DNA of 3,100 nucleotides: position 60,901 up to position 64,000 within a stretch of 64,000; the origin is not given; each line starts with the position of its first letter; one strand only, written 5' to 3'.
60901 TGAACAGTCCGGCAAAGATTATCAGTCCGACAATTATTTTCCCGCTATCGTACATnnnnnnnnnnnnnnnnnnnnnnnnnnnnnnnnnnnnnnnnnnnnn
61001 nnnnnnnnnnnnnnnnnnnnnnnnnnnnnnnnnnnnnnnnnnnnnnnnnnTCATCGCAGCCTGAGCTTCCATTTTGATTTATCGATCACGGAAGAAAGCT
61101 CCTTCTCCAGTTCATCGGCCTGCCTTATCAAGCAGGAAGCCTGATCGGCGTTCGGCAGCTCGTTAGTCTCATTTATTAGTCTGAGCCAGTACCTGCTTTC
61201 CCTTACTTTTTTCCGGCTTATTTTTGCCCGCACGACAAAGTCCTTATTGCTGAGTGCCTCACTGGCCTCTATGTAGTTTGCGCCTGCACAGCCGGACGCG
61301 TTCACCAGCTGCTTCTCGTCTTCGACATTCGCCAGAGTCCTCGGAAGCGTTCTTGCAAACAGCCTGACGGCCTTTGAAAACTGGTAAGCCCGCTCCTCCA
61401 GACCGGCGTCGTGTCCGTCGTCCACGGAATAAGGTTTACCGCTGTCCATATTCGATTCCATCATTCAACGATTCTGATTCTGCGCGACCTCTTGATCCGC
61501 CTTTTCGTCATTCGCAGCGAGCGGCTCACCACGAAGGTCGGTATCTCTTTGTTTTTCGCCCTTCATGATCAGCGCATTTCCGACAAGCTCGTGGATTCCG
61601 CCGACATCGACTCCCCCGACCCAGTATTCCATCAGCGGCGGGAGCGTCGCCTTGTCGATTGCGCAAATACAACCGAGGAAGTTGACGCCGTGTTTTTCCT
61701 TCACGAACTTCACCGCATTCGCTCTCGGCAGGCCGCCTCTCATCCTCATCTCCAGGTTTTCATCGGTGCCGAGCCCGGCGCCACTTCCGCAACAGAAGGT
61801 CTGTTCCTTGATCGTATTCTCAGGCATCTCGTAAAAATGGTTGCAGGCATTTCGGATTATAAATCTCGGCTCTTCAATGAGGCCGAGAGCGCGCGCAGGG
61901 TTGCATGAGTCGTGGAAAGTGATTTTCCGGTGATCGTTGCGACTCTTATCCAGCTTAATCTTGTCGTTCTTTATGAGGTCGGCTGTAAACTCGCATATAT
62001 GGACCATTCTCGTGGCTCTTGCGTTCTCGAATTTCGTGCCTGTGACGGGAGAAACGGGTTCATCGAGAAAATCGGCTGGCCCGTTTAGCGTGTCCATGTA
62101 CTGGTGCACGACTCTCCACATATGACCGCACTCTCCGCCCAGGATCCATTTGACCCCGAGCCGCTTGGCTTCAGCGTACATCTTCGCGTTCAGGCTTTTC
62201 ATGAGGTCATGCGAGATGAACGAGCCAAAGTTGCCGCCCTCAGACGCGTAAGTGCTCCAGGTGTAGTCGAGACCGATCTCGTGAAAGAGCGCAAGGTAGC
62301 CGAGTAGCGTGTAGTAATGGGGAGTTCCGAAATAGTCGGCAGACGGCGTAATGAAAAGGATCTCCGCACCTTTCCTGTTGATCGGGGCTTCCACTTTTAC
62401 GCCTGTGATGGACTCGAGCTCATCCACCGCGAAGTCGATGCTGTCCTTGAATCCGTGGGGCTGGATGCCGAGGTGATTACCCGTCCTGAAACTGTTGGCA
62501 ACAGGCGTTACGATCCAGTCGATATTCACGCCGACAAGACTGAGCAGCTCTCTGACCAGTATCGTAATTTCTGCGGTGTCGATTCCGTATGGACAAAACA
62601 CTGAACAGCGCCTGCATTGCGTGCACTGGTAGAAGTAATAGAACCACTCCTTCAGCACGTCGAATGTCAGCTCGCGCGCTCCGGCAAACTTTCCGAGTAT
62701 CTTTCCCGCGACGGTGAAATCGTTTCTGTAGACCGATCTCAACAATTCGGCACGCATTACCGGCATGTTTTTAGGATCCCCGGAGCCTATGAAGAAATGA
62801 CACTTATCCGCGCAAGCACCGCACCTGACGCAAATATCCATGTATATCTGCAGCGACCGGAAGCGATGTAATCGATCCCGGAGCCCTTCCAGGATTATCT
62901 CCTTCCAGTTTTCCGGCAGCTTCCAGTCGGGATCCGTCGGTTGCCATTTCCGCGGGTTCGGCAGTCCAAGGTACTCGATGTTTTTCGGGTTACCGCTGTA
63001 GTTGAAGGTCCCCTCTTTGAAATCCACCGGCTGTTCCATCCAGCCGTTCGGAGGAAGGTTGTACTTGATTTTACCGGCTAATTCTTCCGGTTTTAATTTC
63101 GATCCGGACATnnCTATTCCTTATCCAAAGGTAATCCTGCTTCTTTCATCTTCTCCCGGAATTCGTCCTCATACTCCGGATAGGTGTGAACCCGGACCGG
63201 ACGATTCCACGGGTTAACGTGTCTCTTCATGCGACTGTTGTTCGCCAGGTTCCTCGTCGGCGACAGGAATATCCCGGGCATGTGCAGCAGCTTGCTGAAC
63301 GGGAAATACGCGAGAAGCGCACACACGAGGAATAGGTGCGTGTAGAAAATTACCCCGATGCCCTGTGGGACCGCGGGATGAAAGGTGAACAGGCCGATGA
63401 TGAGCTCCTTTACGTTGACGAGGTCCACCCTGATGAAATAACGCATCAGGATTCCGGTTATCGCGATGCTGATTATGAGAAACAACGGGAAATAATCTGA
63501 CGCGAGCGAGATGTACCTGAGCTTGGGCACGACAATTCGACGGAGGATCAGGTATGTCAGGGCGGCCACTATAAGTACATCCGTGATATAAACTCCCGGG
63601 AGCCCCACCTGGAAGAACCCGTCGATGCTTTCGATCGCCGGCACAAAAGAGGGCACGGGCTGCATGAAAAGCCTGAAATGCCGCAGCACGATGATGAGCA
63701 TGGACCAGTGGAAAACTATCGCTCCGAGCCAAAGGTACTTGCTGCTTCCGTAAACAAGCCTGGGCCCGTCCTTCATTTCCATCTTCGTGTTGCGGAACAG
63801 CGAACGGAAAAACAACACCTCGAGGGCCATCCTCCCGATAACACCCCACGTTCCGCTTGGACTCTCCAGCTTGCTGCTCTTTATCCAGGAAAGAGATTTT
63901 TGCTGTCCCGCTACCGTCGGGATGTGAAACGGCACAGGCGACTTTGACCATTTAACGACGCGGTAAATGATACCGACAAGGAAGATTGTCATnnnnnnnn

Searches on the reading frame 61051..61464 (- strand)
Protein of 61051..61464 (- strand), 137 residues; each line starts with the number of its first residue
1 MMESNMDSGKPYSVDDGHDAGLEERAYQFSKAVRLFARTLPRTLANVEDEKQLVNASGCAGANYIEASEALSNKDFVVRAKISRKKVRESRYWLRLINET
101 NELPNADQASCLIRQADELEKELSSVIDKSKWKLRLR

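Call 5: search_protein_families(library=pfam, proteins=[window:61051-61464:-])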
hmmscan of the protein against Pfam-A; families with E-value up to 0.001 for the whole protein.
window:61051-61464:- (137 aa): 1 family
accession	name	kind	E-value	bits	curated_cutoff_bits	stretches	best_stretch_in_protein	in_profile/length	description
PF05635.17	23S_rRNA_IVP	-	8.1e-11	42.5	33.8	1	24-124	7-105/106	23S rRNA-intervening sequence protein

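Call 6: search_protein_families(library=ncbifam, proteins=[window:61051-61464:-])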
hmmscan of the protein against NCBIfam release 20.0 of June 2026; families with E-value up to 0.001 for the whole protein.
window:61051-61464:- (137 aa): 1 family
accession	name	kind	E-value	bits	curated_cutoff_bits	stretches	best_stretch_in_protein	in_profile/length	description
TIGR02436.1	TIGR02436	subfamily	5.8e-16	58.7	24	1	23-130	2-108/109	four helix bundle protein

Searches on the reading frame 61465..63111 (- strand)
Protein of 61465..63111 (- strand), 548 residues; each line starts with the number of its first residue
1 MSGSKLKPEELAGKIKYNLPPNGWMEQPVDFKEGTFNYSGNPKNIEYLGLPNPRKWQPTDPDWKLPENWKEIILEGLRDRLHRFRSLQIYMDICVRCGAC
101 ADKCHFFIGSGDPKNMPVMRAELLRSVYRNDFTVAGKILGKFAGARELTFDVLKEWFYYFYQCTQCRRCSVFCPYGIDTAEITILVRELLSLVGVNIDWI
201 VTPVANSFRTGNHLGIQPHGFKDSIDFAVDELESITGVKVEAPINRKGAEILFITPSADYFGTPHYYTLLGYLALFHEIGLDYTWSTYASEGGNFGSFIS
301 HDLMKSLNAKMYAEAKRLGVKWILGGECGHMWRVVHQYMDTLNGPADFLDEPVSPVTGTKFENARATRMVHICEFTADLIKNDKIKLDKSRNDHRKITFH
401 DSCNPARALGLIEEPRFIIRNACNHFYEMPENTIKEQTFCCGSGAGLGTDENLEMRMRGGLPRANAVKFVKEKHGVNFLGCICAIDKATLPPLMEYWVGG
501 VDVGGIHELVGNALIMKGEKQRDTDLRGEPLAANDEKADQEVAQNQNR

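Call 5: search_protein_families(library=pfam, proteins=[window:61465-63111:-])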
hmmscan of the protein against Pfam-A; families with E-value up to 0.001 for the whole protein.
window:61465-63111:- (548 aa): 9 families
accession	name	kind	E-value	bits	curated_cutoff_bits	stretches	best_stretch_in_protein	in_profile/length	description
PF13183.11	Fer4_8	-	2.3e-11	44.5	27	1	91-177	2-68/68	4Fe-4S dicluster domain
PF13534.11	Fer4_17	-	6.4e-08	33.5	22.2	1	94-178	2-61/61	4Fe-4S dicluster domain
PF13237.11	Fer4_10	-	2e-06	28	25.5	0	162-175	8-21/53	4Fe-4S dicluster domain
PF12797.12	Fer4_2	-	2.7e-05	24.3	24.5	0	161-175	8-22/22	4Fe-4S binding domain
PF00037.32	Fer4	-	8.9e-05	22.6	21.1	0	88-104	2-18/24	4Fe-4S binding domain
PF12838.12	Fer4_7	-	0.00024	21.9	27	0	94-177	2-52/52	4Fe-4S dicluster domain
PF13187.11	Fer4_9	-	0.00028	21.3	27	0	94-176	2-50/52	4Fe-4S dicluster domain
PF12837.12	Fer4_6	-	0.00038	20.7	25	0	162-176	8-22/24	4Fe-4S binding domain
PF12800.12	Fer4_4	-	0.00044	20.8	24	0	92-105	2-15/17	4Fe-4S binding domain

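Call 6: search_protein_families(library=ncbifam, proteins=[window:61465-63111:-])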
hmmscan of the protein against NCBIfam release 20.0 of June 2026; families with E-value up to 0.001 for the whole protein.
window:61465-63111:- (548 aa): 6 families
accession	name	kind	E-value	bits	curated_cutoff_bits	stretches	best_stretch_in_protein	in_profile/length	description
NF045796.1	DsrK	equivalog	7.1e-222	736.9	400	1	55-535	13-452/453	sulfate reduction electron transfer complex DsrMKJOP subunit DsrK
NF045724.1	ferredox_TmcB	equivalog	2.5e-45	154.9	735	1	86-447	35-363/430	electron transfer complex ferredoxin TmcB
NF045711.1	sulf_resp_HmcF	equivalog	1.1e-36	126.6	750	1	87-448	55-386/457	sulfate respiration complex iron-sulfur protein HmcF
NF045670.1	quin_L_LdhH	equivalog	3.2e-11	42.2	800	1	366-445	573-645/706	L-lactate dehydrogenase (quinone) large subunit LdhH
NF004898.0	PRK06259.1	equivalog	4.1e-10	38.9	385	1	370-448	358-426/488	fumarate reductase (CoM/CoB) subunit TfrB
NF008434.0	PRK11274.1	equivalog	0.00014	20.9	333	0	364-493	270-396/409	glycolate oxidase subunit GlcF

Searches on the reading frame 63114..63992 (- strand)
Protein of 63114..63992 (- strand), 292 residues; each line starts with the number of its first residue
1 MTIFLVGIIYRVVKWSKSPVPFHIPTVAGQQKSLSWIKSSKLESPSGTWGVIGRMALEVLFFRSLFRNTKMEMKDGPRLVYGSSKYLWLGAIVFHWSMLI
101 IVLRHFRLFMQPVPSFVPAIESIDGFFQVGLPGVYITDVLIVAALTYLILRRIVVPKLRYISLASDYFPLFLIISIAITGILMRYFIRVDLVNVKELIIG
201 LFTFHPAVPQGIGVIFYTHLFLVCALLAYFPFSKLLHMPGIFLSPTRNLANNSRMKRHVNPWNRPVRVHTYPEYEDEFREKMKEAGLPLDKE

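Call 5: search_protein_families(library=pfam, proteins=[window:63114-63992:-])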
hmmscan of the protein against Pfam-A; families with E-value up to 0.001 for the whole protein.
window:63114-63992:- (292 aa): 1 family
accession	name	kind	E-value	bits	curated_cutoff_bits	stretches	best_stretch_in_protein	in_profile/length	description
PF02665.19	Nitrate_red_gam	-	2.1e-17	63.9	22.9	1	83-238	40-199/217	Nitrate reductase gamma subunit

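Call 6: search_protein_families(library=ncbifam, proteins=[window:63114-63992:-])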
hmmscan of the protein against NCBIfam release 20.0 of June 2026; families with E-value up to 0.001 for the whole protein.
window:63114-63992:- (292 aa): 4 families
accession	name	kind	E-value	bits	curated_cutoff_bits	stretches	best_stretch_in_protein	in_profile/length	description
NF038037.1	cytob_DsrM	equivalog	3e-153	509.6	300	1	2-291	31-320/320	sulfate reduction electron transfer complex DsrMKJOP subunit DsrM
TIGR00351.1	narI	equivalog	5.8e-07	29.6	105.55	1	85-239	46-207/225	respiratory nitrate reductase subunit gamma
NF045723.1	memb_anch_TmcC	equivalog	1.5e-05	24.6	240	1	136-185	115-164/218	TmcC family electron transfer complex membrane anchor subunit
NF045716.1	sulf_resp_HmcE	equivalog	1.6e-05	24.6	275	1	135-185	113-166/226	sulfate respiration complex protein HmcE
